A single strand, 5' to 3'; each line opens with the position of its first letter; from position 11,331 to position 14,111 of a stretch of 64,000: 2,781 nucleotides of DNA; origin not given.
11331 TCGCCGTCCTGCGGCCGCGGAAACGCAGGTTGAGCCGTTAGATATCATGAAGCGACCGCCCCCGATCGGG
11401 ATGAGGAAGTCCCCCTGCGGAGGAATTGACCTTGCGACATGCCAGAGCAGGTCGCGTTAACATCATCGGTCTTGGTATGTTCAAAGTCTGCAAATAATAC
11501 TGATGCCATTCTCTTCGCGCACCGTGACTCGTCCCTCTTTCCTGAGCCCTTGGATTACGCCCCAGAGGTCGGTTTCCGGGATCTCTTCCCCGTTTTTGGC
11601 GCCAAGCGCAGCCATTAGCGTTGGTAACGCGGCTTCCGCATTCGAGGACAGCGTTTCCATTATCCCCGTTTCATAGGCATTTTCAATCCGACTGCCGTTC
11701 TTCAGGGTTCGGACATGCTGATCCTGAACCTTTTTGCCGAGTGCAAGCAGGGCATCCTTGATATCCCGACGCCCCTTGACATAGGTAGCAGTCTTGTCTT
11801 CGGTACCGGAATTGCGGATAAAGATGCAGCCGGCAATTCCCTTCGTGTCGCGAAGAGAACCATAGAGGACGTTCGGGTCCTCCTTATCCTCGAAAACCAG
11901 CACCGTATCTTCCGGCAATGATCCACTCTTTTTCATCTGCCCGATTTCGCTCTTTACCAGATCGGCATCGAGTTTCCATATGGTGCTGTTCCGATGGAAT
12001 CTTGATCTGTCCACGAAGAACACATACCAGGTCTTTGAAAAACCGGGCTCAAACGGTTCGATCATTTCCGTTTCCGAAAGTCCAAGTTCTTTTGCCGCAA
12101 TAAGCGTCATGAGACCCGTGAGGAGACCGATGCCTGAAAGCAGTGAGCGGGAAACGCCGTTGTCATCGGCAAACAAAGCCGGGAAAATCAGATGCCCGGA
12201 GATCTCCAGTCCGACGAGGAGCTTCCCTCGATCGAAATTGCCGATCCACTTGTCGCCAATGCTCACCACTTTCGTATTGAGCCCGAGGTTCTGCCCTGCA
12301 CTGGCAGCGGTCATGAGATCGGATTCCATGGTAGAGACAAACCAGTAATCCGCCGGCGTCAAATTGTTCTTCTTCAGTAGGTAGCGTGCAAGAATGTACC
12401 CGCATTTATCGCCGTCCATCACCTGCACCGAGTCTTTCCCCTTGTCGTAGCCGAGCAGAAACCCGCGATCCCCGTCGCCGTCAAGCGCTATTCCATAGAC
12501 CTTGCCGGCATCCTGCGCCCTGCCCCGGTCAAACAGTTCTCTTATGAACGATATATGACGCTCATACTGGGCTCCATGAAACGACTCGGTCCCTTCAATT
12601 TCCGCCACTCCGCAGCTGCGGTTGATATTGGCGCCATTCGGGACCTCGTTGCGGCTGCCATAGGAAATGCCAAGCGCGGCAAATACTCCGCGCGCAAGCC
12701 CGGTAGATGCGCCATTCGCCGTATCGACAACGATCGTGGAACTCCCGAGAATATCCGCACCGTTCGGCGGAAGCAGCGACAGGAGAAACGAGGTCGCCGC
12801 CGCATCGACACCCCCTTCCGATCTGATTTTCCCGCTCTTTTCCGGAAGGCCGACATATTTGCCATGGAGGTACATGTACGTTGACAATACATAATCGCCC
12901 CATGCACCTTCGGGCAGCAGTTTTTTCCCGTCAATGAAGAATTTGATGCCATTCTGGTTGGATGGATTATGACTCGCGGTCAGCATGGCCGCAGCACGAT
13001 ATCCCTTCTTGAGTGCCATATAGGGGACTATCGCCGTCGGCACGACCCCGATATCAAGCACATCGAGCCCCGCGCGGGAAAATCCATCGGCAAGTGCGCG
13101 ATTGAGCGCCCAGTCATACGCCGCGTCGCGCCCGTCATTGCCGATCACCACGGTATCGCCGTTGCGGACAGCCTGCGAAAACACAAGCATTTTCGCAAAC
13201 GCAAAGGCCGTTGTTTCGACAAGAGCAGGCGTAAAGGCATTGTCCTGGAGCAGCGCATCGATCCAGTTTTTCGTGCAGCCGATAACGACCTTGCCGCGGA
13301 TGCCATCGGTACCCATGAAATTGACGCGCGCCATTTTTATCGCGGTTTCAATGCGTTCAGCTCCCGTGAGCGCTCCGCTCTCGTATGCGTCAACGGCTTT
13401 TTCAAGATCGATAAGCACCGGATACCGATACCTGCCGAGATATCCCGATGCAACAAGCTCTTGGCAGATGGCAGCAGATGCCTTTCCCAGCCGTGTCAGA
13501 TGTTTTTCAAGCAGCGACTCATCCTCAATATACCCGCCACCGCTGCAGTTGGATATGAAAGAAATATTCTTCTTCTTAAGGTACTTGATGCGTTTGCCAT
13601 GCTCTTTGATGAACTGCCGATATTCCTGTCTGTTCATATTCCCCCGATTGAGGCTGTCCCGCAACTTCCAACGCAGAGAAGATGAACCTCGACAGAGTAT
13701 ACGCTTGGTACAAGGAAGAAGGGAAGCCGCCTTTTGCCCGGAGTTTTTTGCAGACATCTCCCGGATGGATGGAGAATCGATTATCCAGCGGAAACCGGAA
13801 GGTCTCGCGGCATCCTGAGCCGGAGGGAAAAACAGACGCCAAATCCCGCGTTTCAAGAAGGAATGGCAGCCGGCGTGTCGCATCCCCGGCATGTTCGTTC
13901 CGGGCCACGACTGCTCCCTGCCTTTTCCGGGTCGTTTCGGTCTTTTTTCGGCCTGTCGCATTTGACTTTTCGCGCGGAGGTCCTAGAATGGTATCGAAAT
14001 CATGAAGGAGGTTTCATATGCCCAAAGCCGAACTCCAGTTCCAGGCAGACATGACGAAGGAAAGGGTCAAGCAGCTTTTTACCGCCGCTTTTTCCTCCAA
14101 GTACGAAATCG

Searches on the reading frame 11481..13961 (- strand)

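Call 49: search_protein_families(library=pfam, max_evalue=0.001, proteins=[window:11481-13961:-])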
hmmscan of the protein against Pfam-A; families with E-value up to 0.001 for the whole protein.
window:11481-13961:- (826 aa): 2 families
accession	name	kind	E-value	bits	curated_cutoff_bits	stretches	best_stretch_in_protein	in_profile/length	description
PF02878.22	PGM_PMM_I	-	1.2e-22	80.5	22.5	1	216-349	4-120/138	Phosphoglucomutase/phosphomannomutase, alpha/beta/alpha domain I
PF02880.22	PGM_PMM_III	-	8.2e-10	39.3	20.7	1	516-608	1-92/115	Phosphoglucomutase/phosphomannomutase, alpha/beta/alpha domain III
